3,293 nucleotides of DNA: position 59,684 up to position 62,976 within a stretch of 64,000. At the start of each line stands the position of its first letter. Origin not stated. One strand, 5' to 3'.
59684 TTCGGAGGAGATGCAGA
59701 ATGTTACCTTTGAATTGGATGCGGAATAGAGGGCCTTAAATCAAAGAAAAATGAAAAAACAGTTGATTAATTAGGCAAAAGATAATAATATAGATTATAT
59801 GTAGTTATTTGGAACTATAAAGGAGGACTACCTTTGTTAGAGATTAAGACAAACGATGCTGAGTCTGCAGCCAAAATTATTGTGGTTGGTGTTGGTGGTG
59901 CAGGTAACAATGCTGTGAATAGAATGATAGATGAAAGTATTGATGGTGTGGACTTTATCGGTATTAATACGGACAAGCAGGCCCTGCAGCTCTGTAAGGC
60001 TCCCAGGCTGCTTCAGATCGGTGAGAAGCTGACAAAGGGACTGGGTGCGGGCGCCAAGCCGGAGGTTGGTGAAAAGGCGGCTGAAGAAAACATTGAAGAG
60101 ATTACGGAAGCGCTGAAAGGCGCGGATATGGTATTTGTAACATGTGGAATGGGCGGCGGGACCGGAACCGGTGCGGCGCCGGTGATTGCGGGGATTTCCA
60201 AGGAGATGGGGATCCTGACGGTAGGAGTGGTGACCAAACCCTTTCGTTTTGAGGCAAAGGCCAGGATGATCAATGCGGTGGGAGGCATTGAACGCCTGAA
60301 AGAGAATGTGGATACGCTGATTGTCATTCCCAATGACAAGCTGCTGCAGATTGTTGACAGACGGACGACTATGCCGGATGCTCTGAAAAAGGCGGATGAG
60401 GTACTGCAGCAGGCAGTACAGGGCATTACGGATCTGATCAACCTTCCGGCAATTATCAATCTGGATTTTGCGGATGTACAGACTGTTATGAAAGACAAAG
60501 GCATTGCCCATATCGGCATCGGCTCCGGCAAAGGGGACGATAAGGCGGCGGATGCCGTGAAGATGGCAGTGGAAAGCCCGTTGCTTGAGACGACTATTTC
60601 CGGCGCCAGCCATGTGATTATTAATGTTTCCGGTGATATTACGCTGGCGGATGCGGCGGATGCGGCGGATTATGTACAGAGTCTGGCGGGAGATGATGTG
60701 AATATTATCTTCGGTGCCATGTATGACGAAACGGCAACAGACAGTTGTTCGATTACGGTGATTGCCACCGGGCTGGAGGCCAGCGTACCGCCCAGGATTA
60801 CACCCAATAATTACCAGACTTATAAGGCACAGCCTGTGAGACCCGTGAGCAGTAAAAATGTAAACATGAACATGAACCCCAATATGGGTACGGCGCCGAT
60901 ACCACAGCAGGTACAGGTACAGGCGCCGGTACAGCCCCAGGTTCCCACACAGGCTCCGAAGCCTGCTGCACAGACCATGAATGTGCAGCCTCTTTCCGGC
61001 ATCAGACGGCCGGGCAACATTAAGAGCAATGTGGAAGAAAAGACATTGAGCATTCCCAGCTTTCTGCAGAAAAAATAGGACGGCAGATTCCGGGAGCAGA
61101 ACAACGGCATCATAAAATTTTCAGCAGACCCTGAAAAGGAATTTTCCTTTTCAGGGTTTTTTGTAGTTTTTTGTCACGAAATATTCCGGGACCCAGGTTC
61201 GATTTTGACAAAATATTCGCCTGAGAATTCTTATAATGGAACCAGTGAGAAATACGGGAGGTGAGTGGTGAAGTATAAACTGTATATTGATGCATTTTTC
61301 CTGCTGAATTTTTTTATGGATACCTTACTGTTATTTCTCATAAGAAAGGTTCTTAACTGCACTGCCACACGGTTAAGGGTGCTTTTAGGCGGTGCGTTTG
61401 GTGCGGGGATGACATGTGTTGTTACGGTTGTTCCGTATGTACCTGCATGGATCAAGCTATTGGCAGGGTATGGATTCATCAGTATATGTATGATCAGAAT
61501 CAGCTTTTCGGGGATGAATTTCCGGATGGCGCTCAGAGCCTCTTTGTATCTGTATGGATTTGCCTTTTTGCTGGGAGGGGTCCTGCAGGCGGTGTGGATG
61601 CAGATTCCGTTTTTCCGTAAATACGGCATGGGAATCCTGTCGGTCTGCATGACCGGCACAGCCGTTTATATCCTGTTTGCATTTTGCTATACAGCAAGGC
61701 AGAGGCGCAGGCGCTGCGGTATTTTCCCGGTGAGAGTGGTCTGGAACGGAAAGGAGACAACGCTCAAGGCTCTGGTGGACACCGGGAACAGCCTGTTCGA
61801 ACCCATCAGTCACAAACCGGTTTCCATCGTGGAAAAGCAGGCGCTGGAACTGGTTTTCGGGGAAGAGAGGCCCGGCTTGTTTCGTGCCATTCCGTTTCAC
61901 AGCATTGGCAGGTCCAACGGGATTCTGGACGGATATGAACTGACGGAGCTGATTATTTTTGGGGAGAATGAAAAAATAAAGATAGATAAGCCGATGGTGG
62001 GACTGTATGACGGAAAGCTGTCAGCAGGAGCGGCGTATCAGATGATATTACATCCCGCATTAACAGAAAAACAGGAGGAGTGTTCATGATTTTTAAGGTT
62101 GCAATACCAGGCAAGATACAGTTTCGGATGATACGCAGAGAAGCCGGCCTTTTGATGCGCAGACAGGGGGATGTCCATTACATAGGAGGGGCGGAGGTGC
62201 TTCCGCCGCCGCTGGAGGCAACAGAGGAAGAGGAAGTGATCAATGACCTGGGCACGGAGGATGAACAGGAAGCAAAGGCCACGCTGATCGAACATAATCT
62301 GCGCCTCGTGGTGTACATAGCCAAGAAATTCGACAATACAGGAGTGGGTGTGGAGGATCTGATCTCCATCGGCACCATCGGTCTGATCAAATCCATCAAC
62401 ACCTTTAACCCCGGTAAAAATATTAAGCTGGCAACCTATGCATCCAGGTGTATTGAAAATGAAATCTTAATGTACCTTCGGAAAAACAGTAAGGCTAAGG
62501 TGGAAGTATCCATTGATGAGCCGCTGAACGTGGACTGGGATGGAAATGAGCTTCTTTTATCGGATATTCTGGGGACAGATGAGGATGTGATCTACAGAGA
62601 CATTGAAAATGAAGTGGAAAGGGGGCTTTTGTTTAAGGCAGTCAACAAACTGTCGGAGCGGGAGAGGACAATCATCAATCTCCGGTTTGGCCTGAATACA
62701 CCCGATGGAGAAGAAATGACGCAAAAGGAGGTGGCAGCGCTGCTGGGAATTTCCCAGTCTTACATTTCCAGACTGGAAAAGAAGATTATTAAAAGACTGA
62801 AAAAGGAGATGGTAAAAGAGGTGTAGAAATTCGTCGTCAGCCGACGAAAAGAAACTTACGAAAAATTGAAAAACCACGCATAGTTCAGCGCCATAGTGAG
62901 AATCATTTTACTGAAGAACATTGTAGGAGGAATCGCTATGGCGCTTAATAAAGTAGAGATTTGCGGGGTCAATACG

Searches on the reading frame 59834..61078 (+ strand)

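Call 66: search_protein_families(library=pfam, proteins=[window:59834-61078:+], max_evalue=0.000001)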
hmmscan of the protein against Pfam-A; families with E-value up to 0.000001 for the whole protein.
window:59834-61078:+ (414 aa): 2 families
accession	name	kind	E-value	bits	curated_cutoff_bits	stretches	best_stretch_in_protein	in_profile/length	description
PF00091.31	Tubulin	-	1e-52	179.6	33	1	14-175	1-190/190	Tubulin/FtsZ family, GTPase domain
PF12327.13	FtsZ_C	-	3.7e-22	78.9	27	1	223-315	1-95/95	FtsZ family, C-terminal domain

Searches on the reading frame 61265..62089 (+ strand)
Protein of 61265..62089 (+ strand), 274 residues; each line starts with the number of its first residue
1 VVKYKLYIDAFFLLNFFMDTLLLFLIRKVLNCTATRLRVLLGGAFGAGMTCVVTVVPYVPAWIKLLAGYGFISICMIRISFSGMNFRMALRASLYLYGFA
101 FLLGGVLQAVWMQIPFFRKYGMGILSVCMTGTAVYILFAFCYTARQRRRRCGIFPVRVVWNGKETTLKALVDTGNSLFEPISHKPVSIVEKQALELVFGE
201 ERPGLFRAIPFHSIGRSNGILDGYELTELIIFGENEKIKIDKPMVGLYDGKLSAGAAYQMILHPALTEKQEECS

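Call 66: search_protein_families(library=pfam, proteins=[window:61265-62089:+], max_evalue=0.000001)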
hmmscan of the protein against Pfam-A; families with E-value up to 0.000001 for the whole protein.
window:61265-62089:+ (274 aa): 1 family
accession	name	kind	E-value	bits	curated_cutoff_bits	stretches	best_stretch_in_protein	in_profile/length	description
PF03419.18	Peptidase_U4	-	2.8e-64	217.6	28.4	1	6-265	2-283/284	Sporulation factor SpoIIGA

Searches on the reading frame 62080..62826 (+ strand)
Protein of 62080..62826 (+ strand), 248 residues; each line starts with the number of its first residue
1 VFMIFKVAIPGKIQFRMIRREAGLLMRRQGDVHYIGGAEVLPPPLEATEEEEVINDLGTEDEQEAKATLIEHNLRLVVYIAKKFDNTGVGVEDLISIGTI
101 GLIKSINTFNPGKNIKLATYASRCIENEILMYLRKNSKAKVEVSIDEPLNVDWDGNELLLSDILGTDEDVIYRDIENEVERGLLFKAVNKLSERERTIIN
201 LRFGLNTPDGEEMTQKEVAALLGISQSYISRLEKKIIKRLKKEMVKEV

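Call 66: search_protein_families(library=pfam, proteins=[window:62080-62826:+], max_evalue=0.000001)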
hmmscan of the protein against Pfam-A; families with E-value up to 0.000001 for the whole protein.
window:62080-62826:+ (248 aa): 3 families
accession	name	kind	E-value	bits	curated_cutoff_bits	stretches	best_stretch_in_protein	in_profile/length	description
PF04542.20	Sigma70_r2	-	5.9e-18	64.9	24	1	69-138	1-70/71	Sigma-70 region 2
PF04545.22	Sigma70_r4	-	2.5e-16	59.3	24.1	1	188-242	2-50/50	Sigma-70, region 4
PF01381.28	HTH_3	-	2.4e-07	31.1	23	1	213-246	10-42/55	Helix-turn-helix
